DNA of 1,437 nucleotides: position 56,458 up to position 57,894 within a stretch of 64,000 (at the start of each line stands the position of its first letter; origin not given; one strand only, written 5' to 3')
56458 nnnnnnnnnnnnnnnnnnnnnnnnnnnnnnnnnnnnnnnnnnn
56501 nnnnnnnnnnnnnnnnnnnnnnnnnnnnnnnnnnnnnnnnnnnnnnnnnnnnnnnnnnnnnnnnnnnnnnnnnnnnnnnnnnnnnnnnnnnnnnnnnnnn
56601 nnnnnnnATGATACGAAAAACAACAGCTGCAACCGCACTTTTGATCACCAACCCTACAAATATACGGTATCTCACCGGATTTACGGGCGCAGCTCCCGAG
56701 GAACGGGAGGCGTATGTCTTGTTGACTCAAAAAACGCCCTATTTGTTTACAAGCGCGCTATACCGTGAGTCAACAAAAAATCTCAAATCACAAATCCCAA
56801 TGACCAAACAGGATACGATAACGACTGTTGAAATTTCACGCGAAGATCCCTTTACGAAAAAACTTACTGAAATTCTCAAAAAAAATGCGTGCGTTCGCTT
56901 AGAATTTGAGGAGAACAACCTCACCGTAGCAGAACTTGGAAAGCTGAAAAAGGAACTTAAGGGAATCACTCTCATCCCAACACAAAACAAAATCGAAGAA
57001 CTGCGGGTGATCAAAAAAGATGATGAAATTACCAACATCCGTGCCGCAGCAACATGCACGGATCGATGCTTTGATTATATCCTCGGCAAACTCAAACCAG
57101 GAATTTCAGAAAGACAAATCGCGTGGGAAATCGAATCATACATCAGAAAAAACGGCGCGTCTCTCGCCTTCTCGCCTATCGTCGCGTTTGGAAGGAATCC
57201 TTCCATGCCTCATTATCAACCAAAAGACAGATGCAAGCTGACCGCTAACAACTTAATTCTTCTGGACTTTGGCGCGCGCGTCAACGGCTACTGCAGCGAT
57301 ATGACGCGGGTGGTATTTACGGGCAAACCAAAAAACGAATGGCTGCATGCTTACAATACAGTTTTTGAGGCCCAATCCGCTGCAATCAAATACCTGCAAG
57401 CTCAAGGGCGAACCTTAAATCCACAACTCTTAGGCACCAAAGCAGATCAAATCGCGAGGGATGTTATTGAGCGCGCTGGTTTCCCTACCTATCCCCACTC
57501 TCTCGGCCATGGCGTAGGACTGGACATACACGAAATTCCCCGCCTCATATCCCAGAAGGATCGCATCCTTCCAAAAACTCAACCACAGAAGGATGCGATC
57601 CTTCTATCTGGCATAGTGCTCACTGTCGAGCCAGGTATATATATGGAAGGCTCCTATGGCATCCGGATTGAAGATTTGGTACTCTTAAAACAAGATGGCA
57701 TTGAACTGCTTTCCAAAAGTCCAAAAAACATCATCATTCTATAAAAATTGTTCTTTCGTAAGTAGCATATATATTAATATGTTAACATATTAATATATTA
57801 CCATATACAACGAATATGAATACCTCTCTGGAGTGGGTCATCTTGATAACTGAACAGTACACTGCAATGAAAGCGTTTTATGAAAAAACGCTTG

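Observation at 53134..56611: Candidate nucleoside/ribose-phosphate salvage operon: TrpR-like regulator, PRTase-motif protein, PhnN/Gmk-fold kinase and nucleoside hydrolase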

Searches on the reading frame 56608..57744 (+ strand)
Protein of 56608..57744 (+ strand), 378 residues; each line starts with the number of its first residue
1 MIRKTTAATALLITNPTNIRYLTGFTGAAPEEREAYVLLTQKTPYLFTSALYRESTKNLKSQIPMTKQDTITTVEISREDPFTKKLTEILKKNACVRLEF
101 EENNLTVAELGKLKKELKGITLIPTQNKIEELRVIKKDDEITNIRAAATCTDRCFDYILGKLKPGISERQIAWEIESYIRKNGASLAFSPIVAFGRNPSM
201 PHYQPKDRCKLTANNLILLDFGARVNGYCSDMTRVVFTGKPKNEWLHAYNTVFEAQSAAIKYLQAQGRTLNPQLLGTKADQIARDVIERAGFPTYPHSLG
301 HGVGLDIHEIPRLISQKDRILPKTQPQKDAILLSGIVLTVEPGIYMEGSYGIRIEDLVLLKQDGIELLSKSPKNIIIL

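Call 3: search_protein_families(library=pfam, proteins=[window:56608-57744:+], max_evalue=0.1)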
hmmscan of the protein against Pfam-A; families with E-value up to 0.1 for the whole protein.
window:56608-57744:+ (378 aa): 2 families
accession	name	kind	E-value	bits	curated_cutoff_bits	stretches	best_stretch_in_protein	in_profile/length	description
PF00557.29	Peptidase_M24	-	1.8e-56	191.7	23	1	143-361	2-207/208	Metallopeptidase family M24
PF01321.24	Creatinase_N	-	1.9e-15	58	22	1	8-135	14-128/128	Creatinase/Prolidase N-terminal domain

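Call 4: search_protein_families(library=ncbifam, proteins=[window:56608-57744:+], max_evalue=0.1)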
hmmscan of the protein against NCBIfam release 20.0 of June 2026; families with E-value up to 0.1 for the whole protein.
window:56608-57744:+ (378 aa): 14 families
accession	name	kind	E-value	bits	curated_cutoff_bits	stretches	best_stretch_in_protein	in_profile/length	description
NF007310.0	PRK09795.1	equivalog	6.8e-48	163.3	393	1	85-377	80-357/361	aminopeptidase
NF040821.1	dipep_PepQ_Arch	equivalog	1.8e-46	158.7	630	1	9-376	16-346/346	Xaa-Pro dipeptidase PepQ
NF008131.0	PRK10879.1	equivalog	1.1e-23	83.7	465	1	120-370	158-419/438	Xaa-Pro aminopeptidase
NF010133.0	PRK13607.1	equivalog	4e-19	68.8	339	1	125-346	151-389/443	Xaa-Pro dipeptidase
TIGR00500.1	met_pdase_I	equivalog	1.2e-18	67.5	171.35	1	135-346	3-205/247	type I methionyl aminopeptidase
TIGR02993.1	ectoine_eutD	equivalog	2.1e-15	56.7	613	1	9-377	28-389/391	ectoine hydrolase DoeA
NF038259.1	ectoine_DoeA_2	exception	3.9e-14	52.2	575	1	9-373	31-381/386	ectoine hydrolase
NF011720.0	PRK15173.1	subfamily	8.4e-14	51.3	420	1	125-376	105-340/343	peptidase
NF011173.0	PRK14575.1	equivalog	1.1e-13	51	850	1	125-376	168-403/406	putative peptidase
NF011174.0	PRK14576.1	subfamily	2.6e-13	49.6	487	1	107-373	149-399/405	putative endopeptidase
NF043017.1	DimsulpropLyDddP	equivalog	8.2e-13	47.9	600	1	79-373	151-438/443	dimethylsulfonioproprionate lyase DddP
TIGR00501.1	met_pdase_II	equivalog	7.6e-08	32.3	222.65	1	149-266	13-127/295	type II methionyl aminopeptidase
NF008970.0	PRK12318.1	equivalog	1.4e-07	31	267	1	134-345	42-245/291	methionyl aminopeptidase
NF009533.0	PRK12897.1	equivalog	2.4e-07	30.4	488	1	134-346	3-206/248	type I methionyl aminopeptidase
